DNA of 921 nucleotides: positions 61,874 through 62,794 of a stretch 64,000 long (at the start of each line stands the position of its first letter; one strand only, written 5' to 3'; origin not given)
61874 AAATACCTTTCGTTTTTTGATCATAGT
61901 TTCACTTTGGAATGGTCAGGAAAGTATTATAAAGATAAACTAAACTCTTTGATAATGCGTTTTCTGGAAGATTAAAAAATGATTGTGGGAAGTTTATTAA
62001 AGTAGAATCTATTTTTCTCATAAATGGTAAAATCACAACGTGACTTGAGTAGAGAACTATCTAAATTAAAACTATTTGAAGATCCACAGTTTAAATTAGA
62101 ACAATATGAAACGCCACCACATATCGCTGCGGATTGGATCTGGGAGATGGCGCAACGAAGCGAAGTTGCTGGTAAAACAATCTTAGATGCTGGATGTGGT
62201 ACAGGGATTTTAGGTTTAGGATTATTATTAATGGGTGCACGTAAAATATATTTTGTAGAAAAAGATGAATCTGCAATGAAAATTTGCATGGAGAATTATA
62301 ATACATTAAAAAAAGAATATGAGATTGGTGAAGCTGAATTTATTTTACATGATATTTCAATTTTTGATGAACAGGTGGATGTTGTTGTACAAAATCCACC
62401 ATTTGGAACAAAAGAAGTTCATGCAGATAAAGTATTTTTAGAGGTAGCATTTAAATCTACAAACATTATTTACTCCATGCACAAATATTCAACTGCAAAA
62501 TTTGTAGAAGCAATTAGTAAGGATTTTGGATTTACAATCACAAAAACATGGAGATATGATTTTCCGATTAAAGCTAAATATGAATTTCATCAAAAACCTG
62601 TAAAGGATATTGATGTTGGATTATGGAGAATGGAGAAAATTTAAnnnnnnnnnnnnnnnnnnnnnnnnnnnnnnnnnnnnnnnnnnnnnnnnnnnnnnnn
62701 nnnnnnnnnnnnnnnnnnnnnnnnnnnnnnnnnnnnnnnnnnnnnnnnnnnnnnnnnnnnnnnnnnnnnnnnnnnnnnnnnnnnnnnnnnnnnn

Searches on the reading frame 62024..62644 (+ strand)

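Call 23: search_protein_families(library=pfam, proteins=[window:62024-62644:+], max_evalue=0.01)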
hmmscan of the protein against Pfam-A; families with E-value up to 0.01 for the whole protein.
window:62024-62644:+ (206 aa): 8 families
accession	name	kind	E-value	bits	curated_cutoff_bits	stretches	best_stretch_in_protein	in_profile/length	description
PF05175.20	MTS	-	2.6e-11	43.9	23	1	49-140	31-121/170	Methyltransferase small domain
PF06325.19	PrmA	-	2.9e-10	40.5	22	1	47-124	159-233/296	Ribosomal protein L11 methyltransferase (PrmA)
PF03602.21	Cons_hypoth95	-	4e-10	40.1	24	1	45-150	38-149/182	Conserved hypothetical protein 95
PF13847.12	Methyltransf_31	-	1.1e-05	25.6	27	1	49-138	3-94/145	Methyltransferase domain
PF02384.22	N6_Mtase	-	1.1e-05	25.3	20.4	1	28-146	28-153/311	N-6 DNA Methylase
PF13649.12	Methyltransf_25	-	1.6e-05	25.9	27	1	53-124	1-72/97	Methyltransferase domain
PF08241.18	Methyltransf_11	-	0.0068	17.5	21.2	0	54-123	1-66/95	Methyltransferase domain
PF01170.24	UPF0020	-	0.0075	16.4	22.3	0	74-130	78-134/197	RMKL-like, methyltransferase domain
